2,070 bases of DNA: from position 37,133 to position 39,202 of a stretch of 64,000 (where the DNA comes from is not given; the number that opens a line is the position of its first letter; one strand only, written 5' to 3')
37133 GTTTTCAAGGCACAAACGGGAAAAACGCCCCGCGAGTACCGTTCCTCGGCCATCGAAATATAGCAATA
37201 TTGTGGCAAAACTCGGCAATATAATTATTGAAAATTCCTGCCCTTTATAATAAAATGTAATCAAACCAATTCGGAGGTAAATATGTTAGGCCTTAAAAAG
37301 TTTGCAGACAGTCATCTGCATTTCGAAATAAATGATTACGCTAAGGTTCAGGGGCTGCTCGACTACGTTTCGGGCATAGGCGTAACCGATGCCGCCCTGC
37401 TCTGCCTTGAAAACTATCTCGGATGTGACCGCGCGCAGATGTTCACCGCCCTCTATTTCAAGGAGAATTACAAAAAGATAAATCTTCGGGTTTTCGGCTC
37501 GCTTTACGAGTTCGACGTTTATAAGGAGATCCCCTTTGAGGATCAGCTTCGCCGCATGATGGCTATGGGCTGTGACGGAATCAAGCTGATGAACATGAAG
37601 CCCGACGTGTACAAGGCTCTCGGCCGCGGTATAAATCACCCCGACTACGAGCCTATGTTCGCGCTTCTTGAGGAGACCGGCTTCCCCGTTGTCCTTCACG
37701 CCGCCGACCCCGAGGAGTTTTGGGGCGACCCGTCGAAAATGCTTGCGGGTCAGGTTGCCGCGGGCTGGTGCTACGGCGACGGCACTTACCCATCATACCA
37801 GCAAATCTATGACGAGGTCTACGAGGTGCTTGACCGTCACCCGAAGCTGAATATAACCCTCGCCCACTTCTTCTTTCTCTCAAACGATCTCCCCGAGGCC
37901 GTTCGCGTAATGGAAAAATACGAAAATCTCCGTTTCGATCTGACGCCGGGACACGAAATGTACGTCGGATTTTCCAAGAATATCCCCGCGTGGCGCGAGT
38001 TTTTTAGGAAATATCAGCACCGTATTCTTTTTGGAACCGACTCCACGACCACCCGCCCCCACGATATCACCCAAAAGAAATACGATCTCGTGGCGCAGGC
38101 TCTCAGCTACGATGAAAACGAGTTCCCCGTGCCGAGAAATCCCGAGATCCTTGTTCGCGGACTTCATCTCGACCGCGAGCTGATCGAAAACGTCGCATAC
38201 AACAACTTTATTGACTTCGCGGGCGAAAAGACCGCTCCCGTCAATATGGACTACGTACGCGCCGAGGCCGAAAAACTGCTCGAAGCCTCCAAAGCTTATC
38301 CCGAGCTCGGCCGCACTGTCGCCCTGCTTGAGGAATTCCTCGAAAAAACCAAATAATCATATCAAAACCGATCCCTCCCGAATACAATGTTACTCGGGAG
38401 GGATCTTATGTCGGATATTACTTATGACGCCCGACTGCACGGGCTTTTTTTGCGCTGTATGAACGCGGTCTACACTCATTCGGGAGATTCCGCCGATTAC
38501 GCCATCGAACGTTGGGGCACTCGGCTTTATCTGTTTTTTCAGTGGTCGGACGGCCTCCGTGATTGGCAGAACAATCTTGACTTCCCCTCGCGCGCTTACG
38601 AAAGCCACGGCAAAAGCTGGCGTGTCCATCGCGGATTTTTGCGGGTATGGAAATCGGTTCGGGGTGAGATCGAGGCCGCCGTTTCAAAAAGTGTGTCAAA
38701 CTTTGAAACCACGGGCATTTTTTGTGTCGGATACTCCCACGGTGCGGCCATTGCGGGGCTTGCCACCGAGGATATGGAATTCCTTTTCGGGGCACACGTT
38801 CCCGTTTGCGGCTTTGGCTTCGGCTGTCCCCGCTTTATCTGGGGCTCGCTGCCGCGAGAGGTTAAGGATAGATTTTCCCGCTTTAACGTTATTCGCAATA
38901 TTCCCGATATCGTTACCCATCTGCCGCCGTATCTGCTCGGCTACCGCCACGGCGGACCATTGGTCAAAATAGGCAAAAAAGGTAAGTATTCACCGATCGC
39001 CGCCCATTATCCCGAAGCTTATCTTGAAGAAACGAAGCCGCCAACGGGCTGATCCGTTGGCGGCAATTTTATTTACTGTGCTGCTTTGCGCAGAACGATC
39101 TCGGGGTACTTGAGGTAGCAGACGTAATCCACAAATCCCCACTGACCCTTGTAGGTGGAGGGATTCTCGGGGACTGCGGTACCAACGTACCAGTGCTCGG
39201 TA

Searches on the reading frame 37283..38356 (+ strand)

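Call 3: search_protein_families(library=pfam, proteins=[window:37283-38356:+], max_evalue=0.001)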
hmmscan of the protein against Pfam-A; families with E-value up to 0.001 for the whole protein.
window:37283-38356:+ (357 aa): 1 family
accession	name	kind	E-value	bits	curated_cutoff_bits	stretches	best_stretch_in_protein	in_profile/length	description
PF04909.20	Amidohydro_2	-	1.2e-14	55.2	26.4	1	86-274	95-267/289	Amidohydrolase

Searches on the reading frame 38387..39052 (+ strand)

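Call 3: search_protein_families(library=pfam, proteins=[window:38387-39052:+], max_evalue=0.001)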
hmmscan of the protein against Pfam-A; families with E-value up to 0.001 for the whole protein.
window:38387-39052:+ (221 aa): 1 family
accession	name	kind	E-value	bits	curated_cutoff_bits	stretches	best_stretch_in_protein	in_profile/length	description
PF01764.32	Lipase_3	-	5.2e-16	59.2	22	1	50-181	3-137/140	Lipase (class 3)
